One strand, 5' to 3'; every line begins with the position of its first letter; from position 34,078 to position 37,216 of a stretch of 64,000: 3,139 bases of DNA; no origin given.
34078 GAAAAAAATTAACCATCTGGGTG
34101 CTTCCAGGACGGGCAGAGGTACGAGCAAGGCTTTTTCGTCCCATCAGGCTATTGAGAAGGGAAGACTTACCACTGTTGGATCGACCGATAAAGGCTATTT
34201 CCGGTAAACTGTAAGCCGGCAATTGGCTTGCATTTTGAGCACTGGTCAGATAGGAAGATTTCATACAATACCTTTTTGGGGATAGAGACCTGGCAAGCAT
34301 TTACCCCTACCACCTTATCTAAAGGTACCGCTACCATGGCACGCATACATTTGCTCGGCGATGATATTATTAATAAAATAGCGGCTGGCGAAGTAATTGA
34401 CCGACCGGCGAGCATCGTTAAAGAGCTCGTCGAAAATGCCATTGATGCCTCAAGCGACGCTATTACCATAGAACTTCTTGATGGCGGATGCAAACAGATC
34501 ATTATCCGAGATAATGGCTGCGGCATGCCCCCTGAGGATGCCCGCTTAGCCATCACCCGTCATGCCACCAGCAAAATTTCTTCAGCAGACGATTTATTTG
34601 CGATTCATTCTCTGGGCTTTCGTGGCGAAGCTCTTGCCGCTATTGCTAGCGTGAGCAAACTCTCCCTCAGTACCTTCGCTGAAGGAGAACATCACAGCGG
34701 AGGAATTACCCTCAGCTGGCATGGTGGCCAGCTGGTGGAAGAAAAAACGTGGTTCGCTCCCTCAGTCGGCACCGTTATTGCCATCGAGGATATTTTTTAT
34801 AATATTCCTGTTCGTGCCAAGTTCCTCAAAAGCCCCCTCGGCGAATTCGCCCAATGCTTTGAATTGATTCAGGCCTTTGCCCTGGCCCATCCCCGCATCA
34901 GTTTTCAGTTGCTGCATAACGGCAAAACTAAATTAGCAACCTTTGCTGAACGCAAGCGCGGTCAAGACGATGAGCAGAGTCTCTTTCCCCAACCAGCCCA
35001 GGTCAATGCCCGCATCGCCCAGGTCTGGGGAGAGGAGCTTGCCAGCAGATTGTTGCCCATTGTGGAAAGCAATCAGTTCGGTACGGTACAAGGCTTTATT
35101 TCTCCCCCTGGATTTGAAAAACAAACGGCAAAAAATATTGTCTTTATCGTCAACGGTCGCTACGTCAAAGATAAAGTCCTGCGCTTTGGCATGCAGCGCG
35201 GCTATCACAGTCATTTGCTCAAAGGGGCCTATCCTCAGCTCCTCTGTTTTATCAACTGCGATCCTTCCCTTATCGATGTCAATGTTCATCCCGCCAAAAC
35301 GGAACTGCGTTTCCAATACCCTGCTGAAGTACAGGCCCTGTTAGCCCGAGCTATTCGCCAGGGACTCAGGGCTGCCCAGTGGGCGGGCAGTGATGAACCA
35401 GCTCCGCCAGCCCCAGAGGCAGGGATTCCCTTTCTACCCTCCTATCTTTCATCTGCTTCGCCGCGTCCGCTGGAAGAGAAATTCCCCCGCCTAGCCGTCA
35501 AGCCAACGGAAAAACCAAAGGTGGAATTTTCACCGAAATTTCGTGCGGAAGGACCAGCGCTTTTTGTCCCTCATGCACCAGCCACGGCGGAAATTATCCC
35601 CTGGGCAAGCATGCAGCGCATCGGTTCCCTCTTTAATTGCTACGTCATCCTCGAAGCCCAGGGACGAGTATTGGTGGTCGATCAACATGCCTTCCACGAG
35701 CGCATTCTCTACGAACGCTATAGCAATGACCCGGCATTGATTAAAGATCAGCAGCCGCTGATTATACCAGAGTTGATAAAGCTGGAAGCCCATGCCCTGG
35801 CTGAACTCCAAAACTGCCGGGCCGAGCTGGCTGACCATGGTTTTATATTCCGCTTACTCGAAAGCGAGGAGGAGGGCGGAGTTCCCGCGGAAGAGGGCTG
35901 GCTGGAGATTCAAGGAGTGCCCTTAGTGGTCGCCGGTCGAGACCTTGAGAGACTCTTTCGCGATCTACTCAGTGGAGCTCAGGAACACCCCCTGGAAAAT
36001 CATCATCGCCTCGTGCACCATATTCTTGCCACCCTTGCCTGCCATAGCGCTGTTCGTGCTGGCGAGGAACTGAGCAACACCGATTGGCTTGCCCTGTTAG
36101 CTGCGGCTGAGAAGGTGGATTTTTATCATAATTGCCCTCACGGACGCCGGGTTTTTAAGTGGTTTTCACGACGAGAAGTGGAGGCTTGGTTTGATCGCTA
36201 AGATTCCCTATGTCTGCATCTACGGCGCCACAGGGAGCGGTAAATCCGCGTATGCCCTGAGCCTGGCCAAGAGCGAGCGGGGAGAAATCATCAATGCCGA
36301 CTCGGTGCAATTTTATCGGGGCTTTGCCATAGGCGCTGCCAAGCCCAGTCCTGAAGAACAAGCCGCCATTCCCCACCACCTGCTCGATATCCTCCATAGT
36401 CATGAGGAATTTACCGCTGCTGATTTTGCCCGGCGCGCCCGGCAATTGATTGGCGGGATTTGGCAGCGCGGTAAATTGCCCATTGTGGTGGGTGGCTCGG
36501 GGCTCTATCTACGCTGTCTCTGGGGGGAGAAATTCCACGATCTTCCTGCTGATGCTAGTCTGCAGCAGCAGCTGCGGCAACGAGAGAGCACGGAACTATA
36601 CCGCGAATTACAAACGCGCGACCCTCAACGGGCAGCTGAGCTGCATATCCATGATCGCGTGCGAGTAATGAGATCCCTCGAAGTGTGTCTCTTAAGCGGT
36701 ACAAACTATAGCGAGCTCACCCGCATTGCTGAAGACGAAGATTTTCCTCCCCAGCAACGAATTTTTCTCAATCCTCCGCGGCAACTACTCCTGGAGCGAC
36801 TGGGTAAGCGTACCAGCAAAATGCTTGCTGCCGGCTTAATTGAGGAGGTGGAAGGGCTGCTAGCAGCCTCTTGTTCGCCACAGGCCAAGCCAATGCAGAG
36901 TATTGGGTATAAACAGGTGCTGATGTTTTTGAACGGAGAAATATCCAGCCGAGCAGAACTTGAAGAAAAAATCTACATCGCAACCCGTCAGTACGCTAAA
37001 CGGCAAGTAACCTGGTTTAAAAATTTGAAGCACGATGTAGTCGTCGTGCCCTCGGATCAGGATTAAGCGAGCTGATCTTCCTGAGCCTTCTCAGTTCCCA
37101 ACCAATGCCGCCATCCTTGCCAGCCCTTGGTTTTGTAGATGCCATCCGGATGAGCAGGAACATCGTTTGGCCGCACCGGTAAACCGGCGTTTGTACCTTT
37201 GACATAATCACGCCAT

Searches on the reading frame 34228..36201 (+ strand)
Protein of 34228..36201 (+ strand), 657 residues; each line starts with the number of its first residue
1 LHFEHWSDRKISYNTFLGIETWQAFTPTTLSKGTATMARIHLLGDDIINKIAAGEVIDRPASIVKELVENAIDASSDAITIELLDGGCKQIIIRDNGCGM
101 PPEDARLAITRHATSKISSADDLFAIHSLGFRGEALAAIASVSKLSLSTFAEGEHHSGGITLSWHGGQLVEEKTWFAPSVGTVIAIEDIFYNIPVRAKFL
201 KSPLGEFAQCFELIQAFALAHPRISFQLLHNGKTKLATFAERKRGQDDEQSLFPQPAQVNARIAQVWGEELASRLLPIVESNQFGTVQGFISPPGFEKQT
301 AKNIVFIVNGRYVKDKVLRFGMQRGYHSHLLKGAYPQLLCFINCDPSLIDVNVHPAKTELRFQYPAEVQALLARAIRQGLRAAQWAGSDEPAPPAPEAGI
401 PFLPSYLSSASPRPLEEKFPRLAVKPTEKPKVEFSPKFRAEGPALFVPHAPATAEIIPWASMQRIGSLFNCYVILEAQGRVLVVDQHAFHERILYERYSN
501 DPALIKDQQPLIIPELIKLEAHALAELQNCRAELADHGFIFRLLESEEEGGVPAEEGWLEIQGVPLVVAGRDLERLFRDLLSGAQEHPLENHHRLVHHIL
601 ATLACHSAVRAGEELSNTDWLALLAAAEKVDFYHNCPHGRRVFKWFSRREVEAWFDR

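Call 33: search_protein_families(library=pfam, proteins=[window:34228-36201:+], max_evalue=0.00001)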
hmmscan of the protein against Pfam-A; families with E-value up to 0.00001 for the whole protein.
window:34228-36201:+ (657 aa): 4 families
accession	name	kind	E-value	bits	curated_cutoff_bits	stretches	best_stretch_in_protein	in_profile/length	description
PF01119.25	DNA_mis_repair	-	2.5e-28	98.5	26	1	263-380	1-118/119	DNA mismatch repair protein, C-terminal domain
PF08676.16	MutL_C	-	5.3e-26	91.5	25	1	465-615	1-142/142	MutL C terminal dimerisation domain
PF13589.12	HATPase_c_3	-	1.6e-10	41.6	25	1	62-156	5-99/137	Histidine kinase-, DNA gyrase B-, and HSP90-like ATPase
PF02518.31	HATPase_c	-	5e-09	37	26.4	1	58-114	4-63/111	Histidine kinase-, DNA gyrase B-, and HSP90-like ATPase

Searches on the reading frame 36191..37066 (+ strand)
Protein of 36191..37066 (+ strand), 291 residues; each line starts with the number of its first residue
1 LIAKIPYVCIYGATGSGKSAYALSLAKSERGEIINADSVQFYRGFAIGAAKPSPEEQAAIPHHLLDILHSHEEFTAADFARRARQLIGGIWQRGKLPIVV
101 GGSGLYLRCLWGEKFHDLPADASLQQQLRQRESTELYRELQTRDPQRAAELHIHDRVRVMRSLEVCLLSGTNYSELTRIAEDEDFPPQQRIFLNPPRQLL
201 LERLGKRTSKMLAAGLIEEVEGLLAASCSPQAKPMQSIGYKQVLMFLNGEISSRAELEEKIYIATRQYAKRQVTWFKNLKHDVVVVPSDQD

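Call 33: search_protein_families(library=pfam, proteins=[window:36191-37066:+], max_evalue=0.00001)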
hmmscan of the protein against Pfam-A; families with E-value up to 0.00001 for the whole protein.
window:36191-37066:+ (291 aa): 2 families
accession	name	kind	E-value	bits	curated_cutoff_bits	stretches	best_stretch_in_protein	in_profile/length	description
PF01715.23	IPPT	-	1.5e-74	251.2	23.6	1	40-278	1-242/243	IPP transferase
PF01745.22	IPT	-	4.3e-10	39.8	20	1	9-65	5-61/233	Isopentenyl transferase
